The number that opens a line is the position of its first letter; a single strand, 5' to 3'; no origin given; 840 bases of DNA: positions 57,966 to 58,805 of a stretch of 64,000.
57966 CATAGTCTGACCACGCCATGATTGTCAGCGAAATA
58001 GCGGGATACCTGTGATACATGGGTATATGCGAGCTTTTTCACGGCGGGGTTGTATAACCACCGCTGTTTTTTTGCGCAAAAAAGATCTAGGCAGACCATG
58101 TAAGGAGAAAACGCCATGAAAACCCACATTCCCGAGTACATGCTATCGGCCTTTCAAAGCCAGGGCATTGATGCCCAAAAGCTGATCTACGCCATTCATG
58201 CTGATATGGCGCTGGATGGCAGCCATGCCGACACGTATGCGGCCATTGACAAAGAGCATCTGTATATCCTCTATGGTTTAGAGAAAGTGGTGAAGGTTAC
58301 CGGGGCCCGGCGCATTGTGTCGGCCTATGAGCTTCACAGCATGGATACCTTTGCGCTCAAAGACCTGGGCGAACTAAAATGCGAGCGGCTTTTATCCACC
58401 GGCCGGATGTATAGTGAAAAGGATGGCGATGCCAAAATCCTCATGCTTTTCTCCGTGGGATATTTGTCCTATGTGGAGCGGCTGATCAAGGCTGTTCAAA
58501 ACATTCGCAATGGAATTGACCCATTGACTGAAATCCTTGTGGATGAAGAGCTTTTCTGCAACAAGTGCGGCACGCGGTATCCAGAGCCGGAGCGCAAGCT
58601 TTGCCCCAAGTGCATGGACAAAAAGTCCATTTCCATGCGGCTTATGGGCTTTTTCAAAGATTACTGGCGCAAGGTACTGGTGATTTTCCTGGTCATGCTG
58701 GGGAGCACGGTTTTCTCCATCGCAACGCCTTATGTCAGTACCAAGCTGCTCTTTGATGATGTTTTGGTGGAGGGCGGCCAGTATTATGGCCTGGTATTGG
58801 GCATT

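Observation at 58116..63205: ABC-DUF1854-like-ABC cassette in which both half-transporters carry an extra N-terminal soluble domain ending in a zinc ribbon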

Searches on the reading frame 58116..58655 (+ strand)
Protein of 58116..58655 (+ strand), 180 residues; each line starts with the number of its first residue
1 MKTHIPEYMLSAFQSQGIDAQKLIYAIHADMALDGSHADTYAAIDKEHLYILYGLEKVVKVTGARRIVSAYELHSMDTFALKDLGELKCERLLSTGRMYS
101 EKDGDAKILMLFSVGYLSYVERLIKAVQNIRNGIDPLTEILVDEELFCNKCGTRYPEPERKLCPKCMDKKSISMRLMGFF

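Call 3: search_protein_families(library=pfam, proteins=[window:58116-58640:+], max_evalue=1)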
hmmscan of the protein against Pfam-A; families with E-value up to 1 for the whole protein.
window:58116-58640:+ (175 aa): 7 families
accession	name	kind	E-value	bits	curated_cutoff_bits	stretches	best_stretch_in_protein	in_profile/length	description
PF12773.13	DZR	-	0.0055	17.3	27.3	1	143-169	10-33/45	Double zinc ribbon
PF01155.25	HypA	-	0.021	15.3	28.9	1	143-169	68-95/112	Hydrogenase/urease nickel incorporation, metallochaperone, hypA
PF13248.11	Zn_ribbon_3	-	0.021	14.7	27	1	148-166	5-22/26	zinc-ribbon domain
PF13240.11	Zn_Ribbon_1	-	0.072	13.4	25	2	147-166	1-19/23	zinc-ribbon domain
PF18912.6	DZR_2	-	0.079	13.2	27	1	144-166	35-55/56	Double zinc ribbon domain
PF03966.22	Trm112p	-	0.14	12.5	22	0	141-156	21-36/40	Trm112p-like protein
PF12172.15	zf-ChsH2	-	0.55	10.5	23.2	1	148-166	14-31/37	ChsH2, rubredoxin-like zinc ribbon domain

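Call 4: search_protein_families(library=ncbifam, proteins=[window:58116-58640:+], max_evalue=1)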
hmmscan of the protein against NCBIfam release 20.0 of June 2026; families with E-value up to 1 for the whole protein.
window:58116-58640:+ (175 aa): 1 family
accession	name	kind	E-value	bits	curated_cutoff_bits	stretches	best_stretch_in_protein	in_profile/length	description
TIGR03826.1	YvyF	hypoth_equivalog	0.12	12.4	124.15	1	148-170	6-28/137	TIGR03826 family flagellar region protein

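Call 11: search_solved_structures(query=window:58116-58640:+, max_evalue=10, show_alignments=2)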
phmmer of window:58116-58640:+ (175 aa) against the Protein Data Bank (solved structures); distinct sequences matched with E-value up to 10: 3.
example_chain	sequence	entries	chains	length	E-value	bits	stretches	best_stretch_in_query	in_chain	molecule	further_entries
6htj_A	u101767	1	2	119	0.84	12.9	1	146-168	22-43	Nucleic-acid-binding protein containing a Zn-ribbon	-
2cup_A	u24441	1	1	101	1.1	12.5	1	138-166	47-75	Skeletal muscle LIM-protein 1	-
2mxv_A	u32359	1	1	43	2.7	11.3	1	142-171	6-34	RNA-binding protein 10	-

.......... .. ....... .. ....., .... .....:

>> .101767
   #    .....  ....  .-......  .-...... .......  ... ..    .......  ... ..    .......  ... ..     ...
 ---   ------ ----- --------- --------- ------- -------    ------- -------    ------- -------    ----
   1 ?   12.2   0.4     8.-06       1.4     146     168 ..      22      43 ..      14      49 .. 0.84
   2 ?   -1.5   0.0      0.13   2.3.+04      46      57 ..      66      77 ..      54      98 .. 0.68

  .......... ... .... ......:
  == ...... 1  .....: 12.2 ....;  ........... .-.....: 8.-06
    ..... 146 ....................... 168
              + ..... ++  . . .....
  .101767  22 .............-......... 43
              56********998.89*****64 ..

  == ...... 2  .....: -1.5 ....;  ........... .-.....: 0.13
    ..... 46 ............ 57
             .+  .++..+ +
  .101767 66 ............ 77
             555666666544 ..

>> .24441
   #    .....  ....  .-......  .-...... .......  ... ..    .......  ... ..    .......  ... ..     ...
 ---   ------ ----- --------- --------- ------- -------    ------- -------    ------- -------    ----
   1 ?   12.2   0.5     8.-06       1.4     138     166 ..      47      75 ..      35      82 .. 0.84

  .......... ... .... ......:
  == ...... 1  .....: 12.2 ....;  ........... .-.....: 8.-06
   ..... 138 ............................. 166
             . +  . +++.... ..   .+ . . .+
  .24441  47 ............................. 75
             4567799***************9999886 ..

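Call 19: find_homologous_proteins(query=window:58116-58655:+, max_evalue=0.001)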
Query window:58116-58655:+ (180 aa): 10 proteins with E <= 0.001 among 59 candidates.
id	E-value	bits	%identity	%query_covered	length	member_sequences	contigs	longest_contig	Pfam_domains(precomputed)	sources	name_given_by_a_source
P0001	2.8e-95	335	83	100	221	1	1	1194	-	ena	-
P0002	1.7e-71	258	65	100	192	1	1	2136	-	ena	-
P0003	1.0e-70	255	65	100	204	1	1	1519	-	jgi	-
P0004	3.1e-70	254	65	100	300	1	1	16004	PF00664.29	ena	-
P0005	6.4e-66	240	61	99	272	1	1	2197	-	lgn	-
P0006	3.6e-52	195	52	98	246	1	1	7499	-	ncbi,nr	ncbi:MAG: hypothetical protein FWC16_15125, partial [Defluviitaleaceae bacterium]|nr:hypothetical pr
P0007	8.7e-46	174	44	89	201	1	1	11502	-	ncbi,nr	ncbi:MAG: hypothetical protein FWE82_03060, partial [Defluviitaleaceae bacterium]|nr:hypothetical pr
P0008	2.6e-33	133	69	49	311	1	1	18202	PF00664.29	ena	-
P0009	1.3e-30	125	49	76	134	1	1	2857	-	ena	-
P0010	4.1e-11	61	82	22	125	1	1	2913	-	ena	-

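Call 44: predict_structure(alignment_id=A2)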
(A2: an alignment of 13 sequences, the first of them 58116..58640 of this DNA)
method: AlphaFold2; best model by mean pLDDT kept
length: 175 residues; sequences in the alignment: 13
mean_pLDDT: 84.6   pTM: 0.73
mean pLDDT of the five models: 84.6, 84.4, 83.7, 83.2, 82.1
residues with pLDDT >= 90: 110; 70-90: 25; 50-70: 34; < 50: 6
segments of 3 or more residues with pLDDT < 50: 171-175
pLDDT, mean of each block of 10 residues (from residue 1): 84 93 95 92 97 84 60 94 95 95 93 94 96 92 65 65 67 41
secondary structure, 60 per line:
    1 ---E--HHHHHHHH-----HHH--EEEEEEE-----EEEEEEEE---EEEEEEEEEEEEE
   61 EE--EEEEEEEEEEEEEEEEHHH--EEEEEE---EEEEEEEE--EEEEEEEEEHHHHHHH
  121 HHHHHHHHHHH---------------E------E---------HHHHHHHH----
elements in order: H7-14 E25-31 E37-44 E48-62 E65-80 E86-91 E95-102 E105-113 H114-131 H164-171

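Call 47: fold_search(model_id=the predicted structure, library=pdb)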
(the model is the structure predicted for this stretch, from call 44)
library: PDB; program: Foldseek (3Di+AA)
matches with E <= 10: 1067; with E <= 0.001: 4
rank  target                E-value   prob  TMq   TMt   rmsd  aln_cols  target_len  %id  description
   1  4c0a_F                6.0e-04  1.00  0.41  0.23   5.9       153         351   12  Arf1(Delta1-17)in complex with BRAG2 Sec7-PH domain (released 2013-09-25)
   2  4c0a_A                6.3e-04  1.00  0.38  0.21   5.6       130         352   13  Arf1(Delta1-17)in complex with BRAG2 Sec7-PH domain (released 2013-09-25)
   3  6jm5_B                7.5e-04  1.00  0.38  0.50   7.4       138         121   11  Crystal structure of TBC1D23 C terminal domain (released 2019-10-16)
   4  8qqf_C                9.5e-04  1.00  0.39  0.53   5.6       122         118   15  TBC1D23 PH domain complexed with STX16 TLY motif (released 2024-04-10)
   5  4k17_B                1.1e-03  1.00  0.41  0.14   7.6       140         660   16  Crystal Structure of mouse CARMIL residues 1-668 (released 2013-10-09)
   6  4k17_D                1.1e-03  1.00  0.41  0.14   6.6       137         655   16  Crystal Structure of mouse CARMIL residues 1-668 (released 2013-10-09)
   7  6jm5_A                1.2e-03  1.00  0.38  0.50   7.0       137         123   12  Crystal structure of TBC1D23 C terminal domain (released 2019-10-16)
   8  8qqf_A                1.3e-03  1.00  0.39  0.52   5.7       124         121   14  TBC1D23 PH domain complexed with STX16 TLY motif (released 2024-04-10)
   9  6bc1_C                1.4e-03  1.00  0.39  0.47   6.1       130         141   11  A Complex between PH Domain of p190RhoGEF and Activated Rac1 Bound to a GTP Analog (released 2017-12-13)
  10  1foe_E                1.9e-03  1.00  0.40  0.22   8.0       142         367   10  CRYSTAL STRUCTURE OF RAC1 IN COMPLEX WITH THE GUANINE NUCLEOTIDE EXCHANGE REGION OF TIAM1 (released 2001-01-17)
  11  4k17_C                2.0e-03  1.00  0.38  0.13   6.8       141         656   18  Crystal Structure of mouse CARMIL residues 1-668 (released 2013-10-09)
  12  4k17_A                2.4e-03  1.00  0.40  0.13   6.6       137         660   16  Crystal Structure of mouse CARMIL residues 1-668 (released 2013-10-09)
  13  1foe_C                2.9e-03  1.00  0.39  0.21   8.4       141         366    9  CRYSTAL STRUCTURE OF RAC1 IN COMPLEX WITH THE GUANINE NUCLEOTIDE EXCHANGE REGION OF TIAM1 (released 2001-01-17)
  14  4xuu_C                3.1e-03  1.00  0.41  0.43   8.6       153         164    8  The hSac2 domain from human phosphoinositide phosphatase Sac2 (released 2015-02-25)
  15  7lc1_B                4.6e-03  0.99  0.37  0.31  10.2       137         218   12  Crystal Structure of KRAS4b (GMPPNP-bound) in complex with the RBD-PH domains of SIN1 (released 2021-08-04)
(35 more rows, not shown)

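Call 48: search_protein_representatives(alignment_id=A2)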
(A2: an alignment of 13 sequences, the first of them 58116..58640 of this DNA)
Query: 13 sequences, 174 profile positions. Proteins with E-value up to 0.001 (for the whole library): 231; up to 1e-10: 110; up to 1e-30: 9. The best 150 are listed.
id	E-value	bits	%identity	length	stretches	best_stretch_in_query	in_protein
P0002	2.6e-79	281.8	-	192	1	1-174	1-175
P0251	1.3e-75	269.7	-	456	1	1-173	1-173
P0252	1.7e-67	243.3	-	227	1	3-173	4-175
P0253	1.7e-65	236.8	-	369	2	4-135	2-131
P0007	1.7e-59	217.2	-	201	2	1-100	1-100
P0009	6.1e-39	150.3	-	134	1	1-132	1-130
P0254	1.3e-36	142.7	-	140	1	31-164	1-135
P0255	2.0e-33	132.3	-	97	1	43-135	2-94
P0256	1.7e-32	129.3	-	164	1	2-165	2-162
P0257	7.0e-30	120.8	-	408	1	4-174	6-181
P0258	5.0e-27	111.5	-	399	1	9-172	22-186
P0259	5.6e-27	111.3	-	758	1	27-174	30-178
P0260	1.1e-26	110.4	-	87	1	1-89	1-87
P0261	3.7e-26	108.7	-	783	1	4-172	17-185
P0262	6.7e-26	107.8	-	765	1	6-173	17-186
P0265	9.0e-25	104.1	-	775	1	4-172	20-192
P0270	5.9e-22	95.0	-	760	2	6-172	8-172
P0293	2.2e-16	76.8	-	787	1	5-172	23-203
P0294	2.7e-16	76.5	-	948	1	4-173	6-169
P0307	3.2e-15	73.0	-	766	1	3-172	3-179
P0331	1.1e-12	64.8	-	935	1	4-173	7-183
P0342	5.1e-12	62.6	-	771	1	13-172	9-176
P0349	3.6e-11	59.9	-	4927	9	12-62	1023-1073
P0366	1.3e-09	54.8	-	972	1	65-173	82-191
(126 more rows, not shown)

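Call 51: search_protein_families(library=ncbifam, proteins=[P0259, P0261, P0262, P0265, P0270, P0293, P0307, P0342, P0294, P0366], max_evalue=1e-130)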
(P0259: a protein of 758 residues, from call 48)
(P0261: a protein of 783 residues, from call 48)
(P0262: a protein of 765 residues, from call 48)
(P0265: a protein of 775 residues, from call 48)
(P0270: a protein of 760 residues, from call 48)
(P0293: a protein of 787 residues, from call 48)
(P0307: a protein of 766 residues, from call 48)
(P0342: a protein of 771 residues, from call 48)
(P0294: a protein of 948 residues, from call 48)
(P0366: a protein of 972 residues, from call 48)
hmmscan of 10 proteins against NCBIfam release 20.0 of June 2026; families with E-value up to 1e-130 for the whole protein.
P0259 (758 aa): 1 family
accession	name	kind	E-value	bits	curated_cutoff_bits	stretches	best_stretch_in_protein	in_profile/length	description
NF052233.1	CphA_assoc_ABC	equivalog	5e-155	517.8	880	1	114-751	102-747/766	cyanophycin metabolism-associated ABC transporter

P0261 (783 aa): 1 family
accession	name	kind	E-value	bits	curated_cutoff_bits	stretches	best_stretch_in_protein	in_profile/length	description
NF052233.1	CphA_assoc_ABC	equivalog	8.9e-143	477.3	880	1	79-765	59-748/766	cyanophycin metabolism-associated ABC transporter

P0262 (765 aa): 1 family
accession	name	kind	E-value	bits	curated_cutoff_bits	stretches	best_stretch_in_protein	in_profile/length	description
NF052233.1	CphA_assoc_ABC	equivalog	3.8e-150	501.7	880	1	97-758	78-746/766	cyanophycin metabolism-associated ABC transporter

P0265 (775 aa): 1 family
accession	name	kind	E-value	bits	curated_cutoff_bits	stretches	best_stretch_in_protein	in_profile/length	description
NF052233.1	CphA_assoc_ABC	equivalog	3.9e-153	511.6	880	1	98-767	71-746/766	cyanophycin metabolism-associated ABC transporter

P0270 (760 aa): 1 family
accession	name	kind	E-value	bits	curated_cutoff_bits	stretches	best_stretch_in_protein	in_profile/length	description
NF052233.1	CphA_assoc_ABC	equivalog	1.9e-135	453.1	880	1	82-752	73-745/766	cyanophycin metabolism-associated ABC transporter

P0293 (787 aa): 1 family
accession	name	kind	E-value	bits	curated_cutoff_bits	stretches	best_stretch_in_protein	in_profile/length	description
NF052233.1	CphA_assoc_ABC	equivalog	1e-165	553.2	880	1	27-780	19-746/766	cyanophycin metabolism-associated ABC transporter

P0307 (766 aa): 1 family
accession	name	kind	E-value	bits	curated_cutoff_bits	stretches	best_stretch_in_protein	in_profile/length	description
NF052233.1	CphA_assoc_ABC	equivalog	2.7e-150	502.2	880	1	115-758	102-746/766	cyanophycin metabolism-associated ABC transporter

P0342 (771 aa): 2 families
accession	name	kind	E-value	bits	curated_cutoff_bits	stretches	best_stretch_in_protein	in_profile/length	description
NF052233.1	CphA_assoc_ABC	equivalog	1e-154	516.8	880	1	18-761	32-746/766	cyanophycin metabolism-associated ABC transporter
TIGR02203.1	MsbA_lipidA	equivalog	1.2e-132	443.3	602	1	179-759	4-570/572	lipid A export permease/ATP-binding protein MsbA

P0294 (948 aa): 1 family
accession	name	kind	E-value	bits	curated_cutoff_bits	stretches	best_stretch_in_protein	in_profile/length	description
NF052233.1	CphA_assoc_ABC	equivalog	5.7e-147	491.2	880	1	8-741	16-746/766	cyanophycin metabolism-associated ABC transporter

P0366 (972 aa): 1 family
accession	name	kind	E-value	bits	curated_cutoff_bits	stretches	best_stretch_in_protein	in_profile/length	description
NF052233.1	CphA_assoc_ABC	equivalog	1.1e-160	536.5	880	1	85-782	61-753/766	cyanophycin metabolism-associated ABC transporter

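Call 52: list_cluster_members(proteins=[P0259, P0261, P0262, P0265, P0293, P0307, P0342, P0294, P0366, P0331])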
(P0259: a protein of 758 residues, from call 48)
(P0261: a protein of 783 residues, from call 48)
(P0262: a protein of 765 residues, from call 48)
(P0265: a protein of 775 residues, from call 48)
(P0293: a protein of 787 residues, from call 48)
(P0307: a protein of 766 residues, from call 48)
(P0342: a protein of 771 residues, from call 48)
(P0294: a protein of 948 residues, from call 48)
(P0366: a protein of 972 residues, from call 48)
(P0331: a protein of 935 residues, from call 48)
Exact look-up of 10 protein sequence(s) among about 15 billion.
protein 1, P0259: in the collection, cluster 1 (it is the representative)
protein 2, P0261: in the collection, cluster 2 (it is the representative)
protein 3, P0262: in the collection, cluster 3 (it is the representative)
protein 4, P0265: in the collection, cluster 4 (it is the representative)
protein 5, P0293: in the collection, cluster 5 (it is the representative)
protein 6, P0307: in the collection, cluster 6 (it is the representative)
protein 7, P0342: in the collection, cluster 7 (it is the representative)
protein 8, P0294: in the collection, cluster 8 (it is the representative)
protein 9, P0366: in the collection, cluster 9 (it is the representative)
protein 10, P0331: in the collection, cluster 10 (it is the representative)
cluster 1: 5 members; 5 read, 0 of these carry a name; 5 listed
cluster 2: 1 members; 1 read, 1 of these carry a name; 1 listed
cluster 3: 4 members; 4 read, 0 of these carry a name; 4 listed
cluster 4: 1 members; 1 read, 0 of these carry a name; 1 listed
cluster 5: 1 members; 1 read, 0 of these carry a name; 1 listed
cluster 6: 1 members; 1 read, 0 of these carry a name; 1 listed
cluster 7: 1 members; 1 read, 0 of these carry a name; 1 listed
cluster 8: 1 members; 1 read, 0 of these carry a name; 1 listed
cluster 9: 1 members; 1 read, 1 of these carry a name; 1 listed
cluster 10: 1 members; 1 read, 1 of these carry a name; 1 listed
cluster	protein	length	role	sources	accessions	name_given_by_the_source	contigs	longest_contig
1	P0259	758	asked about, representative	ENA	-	-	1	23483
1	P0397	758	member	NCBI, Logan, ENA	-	-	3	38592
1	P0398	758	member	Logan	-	-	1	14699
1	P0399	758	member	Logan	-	-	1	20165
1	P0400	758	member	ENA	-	-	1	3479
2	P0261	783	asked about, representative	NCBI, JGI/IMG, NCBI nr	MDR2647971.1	MAG: ATP-binding cassette domain-containing protein [Oscillospiraceae bacterium] | ATP-binding cassette subfamily B protein | ATP-binding cassette domain-containing protein [Oscillospiraceae bacterium]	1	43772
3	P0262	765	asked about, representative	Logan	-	-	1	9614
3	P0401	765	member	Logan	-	-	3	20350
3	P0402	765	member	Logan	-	-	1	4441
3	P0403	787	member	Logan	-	-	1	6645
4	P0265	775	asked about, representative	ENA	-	-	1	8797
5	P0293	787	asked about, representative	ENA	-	-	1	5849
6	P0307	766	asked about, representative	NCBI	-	-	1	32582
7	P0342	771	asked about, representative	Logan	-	-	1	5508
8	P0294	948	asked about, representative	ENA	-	-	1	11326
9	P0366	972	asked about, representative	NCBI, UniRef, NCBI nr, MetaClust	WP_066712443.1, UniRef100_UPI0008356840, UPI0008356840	ABC transporter transmembrane domain-containing protein [Clostridium sp. Marseille-P299] | ABC transporter transmembrane domain-containing protein n=1 Tax=Clostridium sp. ... | DUF1854 domain-containing protein [Clostridium sp. Marseille-P299]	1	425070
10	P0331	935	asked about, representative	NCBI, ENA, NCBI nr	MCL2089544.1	MAG: DUF1854 domain-containing protein [Oscillospiraceae bacterium] | DUF1854 domain-containing protein [Oscillospiraceae bacterium]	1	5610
